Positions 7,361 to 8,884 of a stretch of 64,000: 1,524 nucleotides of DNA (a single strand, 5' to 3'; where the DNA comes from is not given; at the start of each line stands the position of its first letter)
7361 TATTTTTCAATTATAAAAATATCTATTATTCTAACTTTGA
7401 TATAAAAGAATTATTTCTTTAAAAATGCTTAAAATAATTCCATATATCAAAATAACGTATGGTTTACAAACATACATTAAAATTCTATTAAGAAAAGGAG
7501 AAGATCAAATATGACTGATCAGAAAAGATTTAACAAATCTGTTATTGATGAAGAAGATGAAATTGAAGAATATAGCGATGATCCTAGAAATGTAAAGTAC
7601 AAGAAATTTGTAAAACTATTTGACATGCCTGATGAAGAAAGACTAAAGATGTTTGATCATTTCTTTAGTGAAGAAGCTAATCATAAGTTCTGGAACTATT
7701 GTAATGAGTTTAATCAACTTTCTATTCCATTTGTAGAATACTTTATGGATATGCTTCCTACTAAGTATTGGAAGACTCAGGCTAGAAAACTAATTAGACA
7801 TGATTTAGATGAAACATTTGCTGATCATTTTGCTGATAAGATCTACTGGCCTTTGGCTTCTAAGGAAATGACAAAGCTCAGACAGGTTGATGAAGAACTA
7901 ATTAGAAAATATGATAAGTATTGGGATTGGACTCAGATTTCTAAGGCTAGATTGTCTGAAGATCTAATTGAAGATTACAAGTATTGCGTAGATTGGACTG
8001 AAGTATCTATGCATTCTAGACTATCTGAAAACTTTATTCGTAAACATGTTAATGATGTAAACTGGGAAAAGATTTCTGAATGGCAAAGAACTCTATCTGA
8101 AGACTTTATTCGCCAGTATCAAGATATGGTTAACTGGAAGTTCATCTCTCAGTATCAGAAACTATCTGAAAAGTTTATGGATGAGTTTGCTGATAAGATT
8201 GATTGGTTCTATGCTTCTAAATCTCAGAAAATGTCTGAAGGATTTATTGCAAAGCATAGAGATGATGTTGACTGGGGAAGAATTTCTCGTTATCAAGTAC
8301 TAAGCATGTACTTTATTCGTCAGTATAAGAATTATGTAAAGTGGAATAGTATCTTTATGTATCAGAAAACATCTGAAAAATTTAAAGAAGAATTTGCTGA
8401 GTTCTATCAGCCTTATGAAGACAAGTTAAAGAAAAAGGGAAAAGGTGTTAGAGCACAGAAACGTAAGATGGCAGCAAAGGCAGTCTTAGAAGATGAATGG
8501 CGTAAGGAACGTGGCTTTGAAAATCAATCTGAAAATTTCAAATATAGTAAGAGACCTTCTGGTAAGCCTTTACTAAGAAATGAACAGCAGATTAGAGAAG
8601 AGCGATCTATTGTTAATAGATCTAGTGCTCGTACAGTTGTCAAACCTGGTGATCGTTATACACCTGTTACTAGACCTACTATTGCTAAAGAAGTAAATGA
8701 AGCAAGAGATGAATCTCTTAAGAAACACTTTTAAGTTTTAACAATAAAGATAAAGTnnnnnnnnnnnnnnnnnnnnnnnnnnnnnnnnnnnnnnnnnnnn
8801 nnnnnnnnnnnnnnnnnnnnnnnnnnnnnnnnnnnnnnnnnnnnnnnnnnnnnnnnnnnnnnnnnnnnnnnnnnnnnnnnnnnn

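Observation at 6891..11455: Paralogous family of Trp-bracketed ~27-aa tandem-repeat proteins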

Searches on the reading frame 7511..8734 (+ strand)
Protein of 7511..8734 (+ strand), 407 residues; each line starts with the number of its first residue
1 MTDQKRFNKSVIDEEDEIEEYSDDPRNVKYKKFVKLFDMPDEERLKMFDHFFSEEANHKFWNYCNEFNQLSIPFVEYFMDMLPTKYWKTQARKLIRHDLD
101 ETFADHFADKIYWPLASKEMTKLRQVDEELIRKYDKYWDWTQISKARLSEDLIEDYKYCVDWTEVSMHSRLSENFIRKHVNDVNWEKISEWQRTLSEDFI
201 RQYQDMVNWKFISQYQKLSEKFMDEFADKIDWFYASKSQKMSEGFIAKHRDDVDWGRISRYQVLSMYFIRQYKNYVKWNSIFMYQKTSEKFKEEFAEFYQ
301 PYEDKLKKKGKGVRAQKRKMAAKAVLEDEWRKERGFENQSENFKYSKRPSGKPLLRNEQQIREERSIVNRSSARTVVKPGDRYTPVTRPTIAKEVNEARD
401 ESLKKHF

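Call 3: search_protein_families(library=pfam, proteins=[window:7511-8734:+], max_evalue=1)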
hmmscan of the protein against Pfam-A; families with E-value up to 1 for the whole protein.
window:7511-8734:+ (407 aa): 2 families
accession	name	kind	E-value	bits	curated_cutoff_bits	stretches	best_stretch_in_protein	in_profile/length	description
PF12299.13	DUF3627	-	0.096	13.2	20.9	1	236-313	16-83/93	Protein of unknown function (DUF3627)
PF02454.21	Sigma_1s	-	0.11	13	21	0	152-207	30-83/116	Sigma 1s protein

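Call 4: search_protein_families(library=phrogs, proteins=[window:7511-8734:+], max_evalue=0.1)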
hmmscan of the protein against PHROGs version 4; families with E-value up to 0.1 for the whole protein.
window:7511-8734:+ (407 aa): 4 families
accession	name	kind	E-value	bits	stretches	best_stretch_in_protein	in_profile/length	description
phrog_3532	-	unknown function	1.7e-74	251.7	2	96-299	33-232/292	-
phrog_11920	-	unknown function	4e-16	60.4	4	146-205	70-131/252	-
phrog_22019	-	unknown function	1.8e-14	55.2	3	136-190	97-150/171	-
phrog_28532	-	unknown function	0.063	14.3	0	111-182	76-152/179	-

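Call 6: search_dna_similar(query=window:7511-8734:+, collection=phages, mode=protein, max_rows=40)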
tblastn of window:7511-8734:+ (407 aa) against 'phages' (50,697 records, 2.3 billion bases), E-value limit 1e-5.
In 2 record(s) the limit of 40 matching pieces per record was reached: places in those records are undercounted.
Records with a match: 7; places in all: 128; records where one place covers at least 80% of the query: 0.
Best place of each record, by identity: <60% 7.
By first word of the organism name: Bacillus 4; Clostridium 2; Listeria 1.
By host as written in the record: Bacillus megaterium str. ATCC 43725 2; Clostridium botulinum type C strain C-Stockholm 2; Listeria grayi 1; Bacillus sp 1; Bacillus pumilus 1.
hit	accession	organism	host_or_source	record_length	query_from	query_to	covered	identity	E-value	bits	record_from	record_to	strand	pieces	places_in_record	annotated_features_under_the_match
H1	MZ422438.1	Listeria phage LPJP1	Listeria grayi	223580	61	297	58%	40.5%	3e-13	139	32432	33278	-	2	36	hypothetical protein (x2)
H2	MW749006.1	Bacillus phage vB_BspM_AgentSmith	Bacillus sp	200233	90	292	50%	39.9%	3e-18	165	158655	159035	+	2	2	putative oligoendopeptidase F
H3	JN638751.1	Bacillus phage G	Bacillus megaterium str. ATCC 43725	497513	107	298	47%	39.0%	3e-14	139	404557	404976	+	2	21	538: gp538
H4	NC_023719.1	Bacillus phage G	Bacillus megaterium str. ATCC 43725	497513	107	298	47%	39.0%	3e-14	139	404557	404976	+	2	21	538: gp538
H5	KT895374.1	Bacillus phage vB_BpuM-BpSp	Bacillus pumilus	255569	46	310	65%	27.6%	4e-14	81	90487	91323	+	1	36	tryptophan repeat gene family protein (x2)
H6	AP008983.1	Clostridium phage c-st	Clostridium botulinum type C strain ...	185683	140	255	29%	40.2%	6e-17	89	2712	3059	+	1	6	conserved hypothetical protein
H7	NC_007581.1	Clostridium phage c-st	Clostridium botulinum type C strain ...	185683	140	255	29%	40.2%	6e-17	89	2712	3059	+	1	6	hypothetical protein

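Call 12: search_protein_families(library=ncbifam, proteins=[window:7511-8734:+], max_evalue=1)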
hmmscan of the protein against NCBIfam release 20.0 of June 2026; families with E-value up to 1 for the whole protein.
window:7511-8734:+ (407 aa): 0 families

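Call 13: find_homologous_proteins(query=window:7511-8734:+, max_evalue=0.001)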
Query window:7511-8734:+ (407 aa): 548 proteins with E <= 0.001 among 3821 candidates; the best 120 are listed.
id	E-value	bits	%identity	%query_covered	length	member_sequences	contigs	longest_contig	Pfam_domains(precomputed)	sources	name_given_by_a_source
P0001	6.5e-272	920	100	100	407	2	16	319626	-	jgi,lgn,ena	-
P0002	1.9e-199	681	77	100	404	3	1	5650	-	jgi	-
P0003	3.5e-193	661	80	91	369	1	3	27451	-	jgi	-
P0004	6.5e-181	620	77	89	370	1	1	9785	-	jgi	-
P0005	3.7e-179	614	76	88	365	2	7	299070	-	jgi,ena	-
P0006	1.2e-126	441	76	67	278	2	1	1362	-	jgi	-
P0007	6.6e-113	396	55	86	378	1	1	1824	-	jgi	jgi:hypothetical protein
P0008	3.6e-67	246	39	58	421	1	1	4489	-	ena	-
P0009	4.6e-67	245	38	58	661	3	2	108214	-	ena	-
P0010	1.2e-65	241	48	39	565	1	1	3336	-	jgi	-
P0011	2.5e-63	233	46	42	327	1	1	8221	-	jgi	jgi:phosphoribosylanthranilate isomerase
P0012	8.5e-63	231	39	45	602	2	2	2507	-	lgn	-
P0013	3.1e-55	206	32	43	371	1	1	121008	-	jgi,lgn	jgi:hypothetical protein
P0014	1.1e-54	204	44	49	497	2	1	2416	-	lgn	-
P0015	1.5e-54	204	44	44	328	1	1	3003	-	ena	-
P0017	5.7e-54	202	36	62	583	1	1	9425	-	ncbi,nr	ncbi:MAG: hypothetical protein GY853_05685 [PVC group bacterium]|nr:hypothetical protein [PVC group 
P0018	1.4e-52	197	47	42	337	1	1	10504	-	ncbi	-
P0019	5.1e-52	196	45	46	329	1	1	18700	PF08004.18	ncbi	-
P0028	4.7e-49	186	51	33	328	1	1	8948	PF08004.18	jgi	jgi:phosphoribosylanthranilate isomerase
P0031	3.0e-48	183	44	51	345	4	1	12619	PF08004.18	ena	-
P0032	7.9e-48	182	37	68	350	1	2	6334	PF08004.18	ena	-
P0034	1.4e-47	181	50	41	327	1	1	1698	PF08004.18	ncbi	-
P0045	1.5e-44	171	48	32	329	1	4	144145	-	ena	-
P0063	1.2e-42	165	46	45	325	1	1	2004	-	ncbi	-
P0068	8.7e-42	162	43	49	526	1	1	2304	PF08004.18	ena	-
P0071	1.3e-41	161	39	46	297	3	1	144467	-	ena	-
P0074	3.3e-41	160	32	54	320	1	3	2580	PF24703.3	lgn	-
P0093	2.8e-39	154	51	39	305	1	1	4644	PF08004.18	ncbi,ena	-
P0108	3.2e-38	150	31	53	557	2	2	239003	-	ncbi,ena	-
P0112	4.8e-38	150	45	43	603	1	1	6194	PF08004.18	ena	-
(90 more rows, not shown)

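Call 15: search_protein_families(library=pfam, proteins=[P0019, P0028, P0031, P0074, P0017, P0009, P0108, P0068, P0112], max_evalue=0.01)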
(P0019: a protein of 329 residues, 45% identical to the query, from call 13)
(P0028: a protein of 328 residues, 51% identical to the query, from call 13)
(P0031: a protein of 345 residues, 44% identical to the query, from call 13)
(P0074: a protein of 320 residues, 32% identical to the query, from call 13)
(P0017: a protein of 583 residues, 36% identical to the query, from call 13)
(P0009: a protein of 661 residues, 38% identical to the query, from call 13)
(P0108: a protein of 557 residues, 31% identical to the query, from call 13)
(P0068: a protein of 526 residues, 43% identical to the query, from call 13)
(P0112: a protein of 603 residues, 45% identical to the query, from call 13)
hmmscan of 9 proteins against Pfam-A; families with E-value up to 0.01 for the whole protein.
P0019 (329 aa): 1 family
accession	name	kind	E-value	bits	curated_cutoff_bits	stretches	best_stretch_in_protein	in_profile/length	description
PF09970.15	DUF2204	-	0.0032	17.6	20.3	0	60-93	34-67/181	Nucleotidyl transferase of unknown function (DUF2204)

P0028 (328 aa): 2 families
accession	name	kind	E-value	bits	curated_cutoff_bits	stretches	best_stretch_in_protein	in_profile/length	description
PF24703.2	DUF7666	-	0.0019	19.1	27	1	239-327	1-87/95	Domain of unknown function (DUF7666)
PF09970.15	DUF2204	-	0.0074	16.4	20.3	0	87-121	33-67/181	Nucleotidyl transferase of unknown function (DUF2204)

P0031 (345 aa): 1 family
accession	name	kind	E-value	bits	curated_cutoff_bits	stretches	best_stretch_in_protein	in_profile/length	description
PF21873.2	Thioredoxin_17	-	0.0016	19.3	24.8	0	98-140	4-44/80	Thioredoxin-like domain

P0074 (320 aa): 1 family
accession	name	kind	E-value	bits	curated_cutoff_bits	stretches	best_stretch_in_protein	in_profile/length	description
PF24703.2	DUF7666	-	2.2e-20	73.4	27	1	1-93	1-92/95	Domain of unknown function (DUF7666)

P0017 (583 aa): 1 family
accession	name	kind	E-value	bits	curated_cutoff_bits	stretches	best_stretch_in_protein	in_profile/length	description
PF02777.23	Sod_Fe_C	-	0.0037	17.7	20.9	0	532-562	69-99/102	Iron/manganese superoxide dismutases, C-terminal domain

P0009 (661 aa): 1 family
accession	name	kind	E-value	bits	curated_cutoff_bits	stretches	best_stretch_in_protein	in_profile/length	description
PF21291.3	CYNS_N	-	0.0058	17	27.1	0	419-441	11-33/69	Cyanate hydratase, N-terminal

P0108 (557 aa): 0 families

P0068 (526 aa): 0 families

P0112 (603 aa): 0 families

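Call 16: list_cluster_members(proteins=[P0001, P0019, P0034, P0018, P0063, P0093, P0108, P0017])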
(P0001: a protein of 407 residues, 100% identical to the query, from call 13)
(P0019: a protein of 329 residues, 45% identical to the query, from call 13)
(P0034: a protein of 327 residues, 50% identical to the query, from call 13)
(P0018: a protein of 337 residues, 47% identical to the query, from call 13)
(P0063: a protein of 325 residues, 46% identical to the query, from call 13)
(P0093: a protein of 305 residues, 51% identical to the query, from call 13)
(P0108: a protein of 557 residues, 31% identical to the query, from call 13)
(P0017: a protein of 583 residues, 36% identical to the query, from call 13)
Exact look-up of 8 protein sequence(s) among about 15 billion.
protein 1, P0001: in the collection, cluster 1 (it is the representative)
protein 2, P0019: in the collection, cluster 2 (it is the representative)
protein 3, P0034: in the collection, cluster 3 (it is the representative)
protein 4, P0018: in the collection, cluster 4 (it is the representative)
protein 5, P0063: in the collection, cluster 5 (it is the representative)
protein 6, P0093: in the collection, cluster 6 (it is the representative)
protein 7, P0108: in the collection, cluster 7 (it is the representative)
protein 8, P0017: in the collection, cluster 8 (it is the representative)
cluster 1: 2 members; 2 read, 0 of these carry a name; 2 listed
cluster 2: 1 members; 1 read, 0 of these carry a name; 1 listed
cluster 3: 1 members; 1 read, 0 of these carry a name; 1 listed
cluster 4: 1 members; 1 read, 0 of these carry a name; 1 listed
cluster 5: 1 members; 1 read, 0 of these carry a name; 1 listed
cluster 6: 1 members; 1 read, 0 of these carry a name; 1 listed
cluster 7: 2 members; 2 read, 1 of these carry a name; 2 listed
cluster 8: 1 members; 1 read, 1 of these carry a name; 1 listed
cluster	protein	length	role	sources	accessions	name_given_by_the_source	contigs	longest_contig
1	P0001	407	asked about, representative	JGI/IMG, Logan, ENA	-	-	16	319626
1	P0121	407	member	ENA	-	-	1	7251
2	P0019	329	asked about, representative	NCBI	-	-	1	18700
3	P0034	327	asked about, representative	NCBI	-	-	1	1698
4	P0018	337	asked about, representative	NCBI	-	-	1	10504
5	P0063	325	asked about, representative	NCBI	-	-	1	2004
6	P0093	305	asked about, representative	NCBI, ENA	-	-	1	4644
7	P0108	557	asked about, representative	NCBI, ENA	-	-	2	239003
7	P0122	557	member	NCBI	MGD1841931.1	MAG: hypothetical protein ACFB0B_13710 [Thermonemataceae bacterium]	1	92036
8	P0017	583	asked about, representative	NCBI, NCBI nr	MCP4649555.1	MAG: hypothetical protein GY853_05685 [PVC group bacterium] | hypothetical protein [PVC group bacterium]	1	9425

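Call 19: search_solved_structures(query=A1, max_evalue=1, show_alignments=2)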
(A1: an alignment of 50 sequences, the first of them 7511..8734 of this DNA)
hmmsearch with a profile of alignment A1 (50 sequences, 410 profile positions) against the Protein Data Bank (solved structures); distinct sequences matched with E-value up to 1: 3.
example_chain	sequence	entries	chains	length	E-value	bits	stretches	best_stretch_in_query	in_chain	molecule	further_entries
6kk9_O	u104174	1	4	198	5.6e-06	28.9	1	46-145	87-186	Outer Surface Protein A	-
2oy7_A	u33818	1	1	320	1.7e-05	27.2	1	46-145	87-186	Outer surface protein A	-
6nwz_A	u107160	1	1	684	0.05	15.8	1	110-148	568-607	Carbohydrate deacetylase Agd3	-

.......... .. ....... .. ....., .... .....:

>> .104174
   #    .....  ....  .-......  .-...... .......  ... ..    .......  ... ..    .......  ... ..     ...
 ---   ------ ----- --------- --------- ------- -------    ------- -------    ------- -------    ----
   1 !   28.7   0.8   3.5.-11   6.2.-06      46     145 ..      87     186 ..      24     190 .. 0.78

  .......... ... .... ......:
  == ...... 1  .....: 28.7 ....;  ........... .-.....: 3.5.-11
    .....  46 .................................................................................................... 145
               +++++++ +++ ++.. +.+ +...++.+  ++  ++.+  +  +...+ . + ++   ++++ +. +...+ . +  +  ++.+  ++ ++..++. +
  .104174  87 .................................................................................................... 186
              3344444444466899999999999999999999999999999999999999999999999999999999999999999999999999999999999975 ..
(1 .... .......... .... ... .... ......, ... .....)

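Call 27: get_annotated_region(hit=H5, flank=6000)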
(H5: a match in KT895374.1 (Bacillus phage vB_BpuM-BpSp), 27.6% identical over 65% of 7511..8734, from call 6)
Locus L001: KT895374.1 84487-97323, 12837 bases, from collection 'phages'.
description: Bacillus phage vB_BpuM-BpSp, complete genome.
organism: Bacillus phage vB_BpuM-BpSp (NCBI taxid 1739968)
taxonomy: Viruses; Duplodnaviria; Heunggongvirae; Uroviricota; Caudoviricetes; Takahashivirus
host: Bacillus pumilus; source: -; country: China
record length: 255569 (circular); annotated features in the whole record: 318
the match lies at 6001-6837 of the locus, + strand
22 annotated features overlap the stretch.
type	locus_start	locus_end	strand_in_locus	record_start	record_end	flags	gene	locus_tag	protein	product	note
CDS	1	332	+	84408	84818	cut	-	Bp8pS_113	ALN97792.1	hypothetical protein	gp113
CDS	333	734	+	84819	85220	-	-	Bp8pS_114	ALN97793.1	hypothetical protein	gp114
CDS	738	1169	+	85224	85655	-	-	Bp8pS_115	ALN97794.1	hypothetical protein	gp115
CDS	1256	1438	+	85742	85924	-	-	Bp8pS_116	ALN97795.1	hypothetical protein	gp116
CDS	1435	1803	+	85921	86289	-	-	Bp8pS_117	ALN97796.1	hypothetical protein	gp117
CDS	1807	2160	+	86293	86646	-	-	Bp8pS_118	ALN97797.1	hypothetical protein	gp118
CDS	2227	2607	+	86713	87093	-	-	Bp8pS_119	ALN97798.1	hypothetical protein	gp119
CDS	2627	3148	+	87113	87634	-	-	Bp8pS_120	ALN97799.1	hypothetical protein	gp120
CDS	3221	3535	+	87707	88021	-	-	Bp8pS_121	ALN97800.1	putative LysM domain protein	gp121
CDS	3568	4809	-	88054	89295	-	-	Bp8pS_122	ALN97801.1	hypothetical protein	gp122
CDS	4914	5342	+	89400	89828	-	-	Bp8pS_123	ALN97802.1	tryptophan repeat gene family protein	gp123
CDS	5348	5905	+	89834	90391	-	-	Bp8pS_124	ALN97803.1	tryptophan repeat gene family protein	gp124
CDS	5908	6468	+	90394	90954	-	-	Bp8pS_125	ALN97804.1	tryptophan repeat gene family protein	gp125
CDS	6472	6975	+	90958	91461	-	-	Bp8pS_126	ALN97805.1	tryptophan repeat gene family protein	gp126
CDS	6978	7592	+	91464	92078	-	-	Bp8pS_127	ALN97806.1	tryptophan repeat gene family protein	gp127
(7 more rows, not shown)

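Call 32: predict_structure(alignment_id=A1)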
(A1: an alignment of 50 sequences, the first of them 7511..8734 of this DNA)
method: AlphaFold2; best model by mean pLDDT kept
length: 407 residues; sequences in the alignment: 50
mean_pLDDT: 78.4   pTM: 0.65
mean pLDDT of the five models: 78.4, 78.3, 78.0, 76.1, 75.6
residues with pLDDT >= 90: 227; 70-90: 41; 50-70: 62; < 50: 77
segments of 3 or more residues with pLDDT < 50: 1-3, 306-313, 338-360, 362-396
pLDDT, mean of each block of 10 residues (from residue 1): 49 55 60 76 86 84 80 92 92 95 96 97 96 98 97 98 98 98 98 98 98 98 98 98 98 98 98 97 94 92 53 51 59 50 37 37 40 35 34 45 52
secondary structure, 60 per line:
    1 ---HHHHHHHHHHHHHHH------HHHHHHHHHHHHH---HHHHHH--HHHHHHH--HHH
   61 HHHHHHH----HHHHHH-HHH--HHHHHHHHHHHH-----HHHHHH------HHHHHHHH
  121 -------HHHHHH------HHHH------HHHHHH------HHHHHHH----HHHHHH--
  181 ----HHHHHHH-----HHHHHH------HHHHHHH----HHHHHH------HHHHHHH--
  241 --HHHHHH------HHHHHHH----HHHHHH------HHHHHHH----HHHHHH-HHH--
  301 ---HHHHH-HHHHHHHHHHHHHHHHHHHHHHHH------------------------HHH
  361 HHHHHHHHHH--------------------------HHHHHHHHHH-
elements in order: H4-18 H25-37 H41-46 H49-55 H58-67 H72-77 H84-95 H101-106 H113-120 H128-133 H140-143 H150-155 H162-168 H173-178 H185-191 H197-202 H209-215 H220-225 H232-238 H243-248 H255-261 H266-271 H278-284 H289-294 H304-308 H310-333 H358-370 H397-406

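Call 40: find_encoding_contigs(protein=P0001, flank=10000, max_places=4)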
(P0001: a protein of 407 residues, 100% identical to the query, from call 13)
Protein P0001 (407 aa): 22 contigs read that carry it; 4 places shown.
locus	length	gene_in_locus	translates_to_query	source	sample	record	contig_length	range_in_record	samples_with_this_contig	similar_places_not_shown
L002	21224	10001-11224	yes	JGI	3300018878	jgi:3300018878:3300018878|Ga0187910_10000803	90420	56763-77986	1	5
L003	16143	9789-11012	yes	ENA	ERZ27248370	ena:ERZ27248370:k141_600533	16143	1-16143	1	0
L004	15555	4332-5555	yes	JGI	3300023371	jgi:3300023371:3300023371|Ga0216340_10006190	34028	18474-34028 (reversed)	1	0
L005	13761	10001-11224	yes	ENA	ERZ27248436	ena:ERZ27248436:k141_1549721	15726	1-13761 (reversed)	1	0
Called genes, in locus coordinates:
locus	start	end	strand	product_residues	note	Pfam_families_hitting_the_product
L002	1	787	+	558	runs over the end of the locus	PF20307:divDNAB, PF03796:DnaB_C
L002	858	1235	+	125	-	-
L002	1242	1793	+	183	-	PF01885:PTS_2-RNA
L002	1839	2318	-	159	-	-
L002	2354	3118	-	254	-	-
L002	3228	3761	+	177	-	-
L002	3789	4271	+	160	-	-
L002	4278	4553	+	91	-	-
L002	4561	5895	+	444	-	PF05970:PIF1 (faint), PF13604:AAA_30, PF13245:AAA_19, PF01443:Viral_helicase1 (faint), PF13538:UvrD_C_2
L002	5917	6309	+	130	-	-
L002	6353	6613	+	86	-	-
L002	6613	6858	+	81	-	-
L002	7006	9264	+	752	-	PF02867:Ribonuc_red_lgC, PF12637:TSCPD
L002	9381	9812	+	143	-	-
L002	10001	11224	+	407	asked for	-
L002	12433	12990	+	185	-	PF00574:CLP_protease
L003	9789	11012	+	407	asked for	-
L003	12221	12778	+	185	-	PF00574:CLP_protease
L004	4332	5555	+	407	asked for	-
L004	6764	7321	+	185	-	PF00574:CLP_protease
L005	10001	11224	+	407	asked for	-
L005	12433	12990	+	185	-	PF00574:CLP_protease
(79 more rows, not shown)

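Call 45: fold_search(model_id=the predicted structure, library=viral)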
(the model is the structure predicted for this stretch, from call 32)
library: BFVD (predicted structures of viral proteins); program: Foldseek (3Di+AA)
matches with E <= 10: 95; with E <= 0.001: 57
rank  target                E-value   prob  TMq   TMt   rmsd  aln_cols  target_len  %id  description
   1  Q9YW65                9.8e-20  1.00  0.37  0.48   5.7       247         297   37  ORF MSV027 tryptophan repeat gene family protein [Melanoplus sanguinipes entomopoxvirus]
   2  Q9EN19                2.3e-19  1.00  0.45  0.61   8.5       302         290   29  AMV029 [Amsacta moorei entomopoxvirus]
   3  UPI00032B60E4         2.6e-19  1.00  0.36  0.25   8.1       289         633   37  (no name look-up for this kind of identifier)
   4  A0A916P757            1.4e-18  1.00  0.45  0.31   7.0       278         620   29  Tryptophan repeat gene family [Mythimna separata entomopoxvirus 'L']
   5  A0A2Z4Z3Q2            3.3e-18  1.00  0.38  0.32  21.4       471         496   21  (no name in the UniProt tables at hand)
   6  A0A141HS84            3.3e-17  1.00  0.43  0.71   4.9       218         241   31  (no name in the UniProt tables at hand)
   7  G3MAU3                5.7e-17  1.00  0.45  0.71   3.8       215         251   34  Gp563 [Bacillus phage G]
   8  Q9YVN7                6.7e-17  1.00  0.47  0.37   5.1       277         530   32  ORF MSV205 tryptophan repeat gene family protein [Melanoplus sanguinipes entomopoxvirus]
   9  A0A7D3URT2            5.4e-14  1.00  0.39  0.42  20.3       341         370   25  (no name in the UniProt tables at hand)
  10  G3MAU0                2.3e-12  1.00  0.41  0.82   2.9       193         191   28  Gp560 [Bacillus phage G]
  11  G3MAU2                3.9e-12  1.00  0.31  0.67   5.0       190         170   30  Gp562 [Bacillus phage G]
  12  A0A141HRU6            7.4e-12  1.00  0.37  0.58   6.9       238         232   29  (no name in the UniProt tables at hand)
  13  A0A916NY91            4.4e-11  1.00  0.31  0.57   8.9       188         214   31  Tryptophan repeat gene family [Choristoneura biennis entomopoxvirus]
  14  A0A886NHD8            4.4e-11  1.00  0.41  0.74   4.1       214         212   23  (no name in the UniProt tables at hand)
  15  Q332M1                1.6e-10  1.00  0.30  0.86   1.9       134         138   36  (no name in the UniProt tables at hand)
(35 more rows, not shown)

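Call 47: search_protein_representatives(alignment_id=A1)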
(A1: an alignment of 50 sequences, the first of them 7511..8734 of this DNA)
Query: 50 sequences, 410 profile positions. Proteins with E-value up to 0.001 (for the whole library): 10619; up to 1e-10: 7036; up to 1e-30: 1895. The best 150 are listed.
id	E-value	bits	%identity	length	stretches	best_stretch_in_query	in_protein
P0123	1.6e-181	620.2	-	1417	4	75-255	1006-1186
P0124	3.1e-164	563.3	-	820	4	74-269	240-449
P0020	3.1e-152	523.8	-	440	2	107-384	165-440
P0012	1.0e-151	522.1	-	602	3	72-266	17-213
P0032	3.8e-149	513.6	-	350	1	40-383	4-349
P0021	1.6e-148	511.5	-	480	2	101-384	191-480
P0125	1.3e-144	498.7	-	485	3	95-284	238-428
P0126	9.1e-138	476.2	-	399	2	119-384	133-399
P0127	5.2e-135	467.1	-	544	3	56-261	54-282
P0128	2.4e-134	464.9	-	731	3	46-266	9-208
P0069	9.2e-133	459.7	-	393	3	20-267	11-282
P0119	2.0e-132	458.5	-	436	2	110-384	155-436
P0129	1.3e-131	455.8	-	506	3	140-386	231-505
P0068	8.1e-129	446.7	-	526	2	122-262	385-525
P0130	1.5e-125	435.9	-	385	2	85-383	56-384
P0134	1.3e-121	422.9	-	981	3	90-259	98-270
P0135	7.3e-121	420.5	-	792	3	75-266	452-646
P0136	7.9e-121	420.4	-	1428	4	91-268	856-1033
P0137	8.4e-121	420.3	-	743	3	68-262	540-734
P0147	5.3e-112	391.3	-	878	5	59-253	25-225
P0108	2.1e-100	353.1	-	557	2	65-264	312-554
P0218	3.5e-82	293.1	-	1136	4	111-266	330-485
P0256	3.4e-77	276.6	-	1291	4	70-249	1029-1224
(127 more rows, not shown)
